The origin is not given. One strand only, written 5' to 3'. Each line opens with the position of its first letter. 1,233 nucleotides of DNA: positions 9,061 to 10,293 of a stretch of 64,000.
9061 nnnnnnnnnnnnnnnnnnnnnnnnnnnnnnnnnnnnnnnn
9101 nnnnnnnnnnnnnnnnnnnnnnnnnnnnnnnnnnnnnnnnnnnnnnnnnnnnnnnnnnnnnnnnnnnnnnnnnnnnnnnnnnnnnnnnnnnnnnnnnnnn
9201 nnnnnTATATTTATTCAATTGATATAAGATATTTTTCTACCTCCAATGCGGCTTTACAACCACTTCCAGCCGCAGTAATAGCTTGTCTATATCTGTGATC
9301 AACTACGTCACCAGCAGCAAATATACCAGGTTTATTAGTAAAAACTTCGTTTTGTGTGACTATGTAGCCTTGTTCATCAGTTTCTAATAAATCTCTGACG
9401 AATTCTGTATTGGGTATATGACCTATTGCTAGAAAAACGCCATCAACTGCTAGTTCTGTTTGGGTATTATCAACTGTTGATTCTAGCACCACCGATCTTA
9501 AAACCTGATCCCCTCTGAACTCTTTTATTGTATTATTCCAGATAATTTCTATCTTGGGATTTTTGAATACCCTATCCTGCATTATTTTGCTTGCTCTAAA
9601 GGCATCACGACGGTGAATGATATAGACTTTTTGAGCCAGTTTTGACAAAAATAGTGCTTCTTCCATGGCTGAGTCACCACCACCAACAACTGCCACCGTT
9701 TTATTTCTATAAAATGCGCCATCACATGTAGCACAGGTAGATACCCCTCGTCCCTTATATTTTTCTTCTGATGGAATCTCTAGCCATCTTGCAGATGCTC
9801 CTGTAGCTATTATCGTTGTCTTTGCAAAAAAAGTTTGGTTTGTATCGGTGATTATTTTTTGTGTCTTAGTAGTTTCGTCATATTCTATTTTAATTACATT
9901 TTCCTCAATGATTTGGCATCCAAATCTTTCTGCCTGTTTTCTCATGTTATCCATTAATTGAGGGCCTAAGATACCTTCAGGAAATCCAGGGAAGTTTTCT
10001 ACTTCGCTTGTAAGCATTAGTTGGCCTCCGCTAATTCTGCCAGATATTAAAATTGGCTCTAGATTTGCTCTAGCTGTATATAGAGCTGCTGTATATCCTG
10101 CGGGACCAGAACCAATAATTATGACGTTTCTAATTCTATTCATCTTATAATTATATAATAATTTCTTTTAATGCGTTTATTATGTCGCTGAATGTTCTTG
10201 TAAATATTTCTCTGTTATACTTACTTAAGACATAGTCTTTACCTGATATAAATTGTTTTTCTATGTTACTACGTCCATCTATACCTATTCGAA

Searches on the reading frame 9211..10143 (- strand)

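Call 27: search_protein_families(library=pfam, proteins=[window:9211-10143:-], max_evalue=0.001)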
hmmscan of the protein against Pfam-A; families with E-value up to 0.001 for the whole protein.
window:9211-10143:- (310 aa): 11 families
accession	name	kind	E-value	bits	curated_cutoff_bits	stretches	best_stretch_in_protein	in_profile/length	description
PF07992.20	Pyr_redox_2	-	4.1e-58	197.5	26.1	1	6-295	2-291/291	Pyridine nucleotide-disulphide oxidoreductase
PF13738.12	Pyr_redox_3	-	6.3e-21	75.3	30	1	62-278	82-305/305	Pyridine nucleotide-disulphide oxidoreductase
PF00070.33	Pyr_redox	-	2.5e-19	70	22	1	150-221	2-80/82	Pyridine nucleotide-disulphide oxidoreductase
PF01134.28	GIDA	-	5.5e-09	36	22.1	0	76-134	111-169/391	Glucose inhibited division protein A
PF01266.30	DAO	-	2.8e-07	30.8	27.9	0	62-121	150-208/353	FAD dependent oxidoreductase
PF03486.20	HI0933_like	-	6.2e-07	29.5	50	0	6-36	2-32/244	HI0933-like protein Rossmann domain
PF00890.30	FAD_binding_2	-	5.5e-06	26.3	20.4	0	7-36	2-31/414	FAD binding domain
PF01946.23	Thi4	-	2.2e-05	24.3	26.2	0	6-40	19-54/235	Thi4 family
PF13434.12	Lys_Orn_oxgnase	-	6e-05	22.8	21.3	0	81-183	116-226/339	L-lysine 6-monooxygenase/L-ornithine 5-monooxygenase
PF12831.13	FAD_oxidored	-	0.00018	21.3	27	0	7-41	2-37/416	FAD dependent oxidoreductase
PF13241.12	NAD_binding_7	-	0.00039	21.4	22.1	0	146-253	6-79/104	Putative NAD(P)-binding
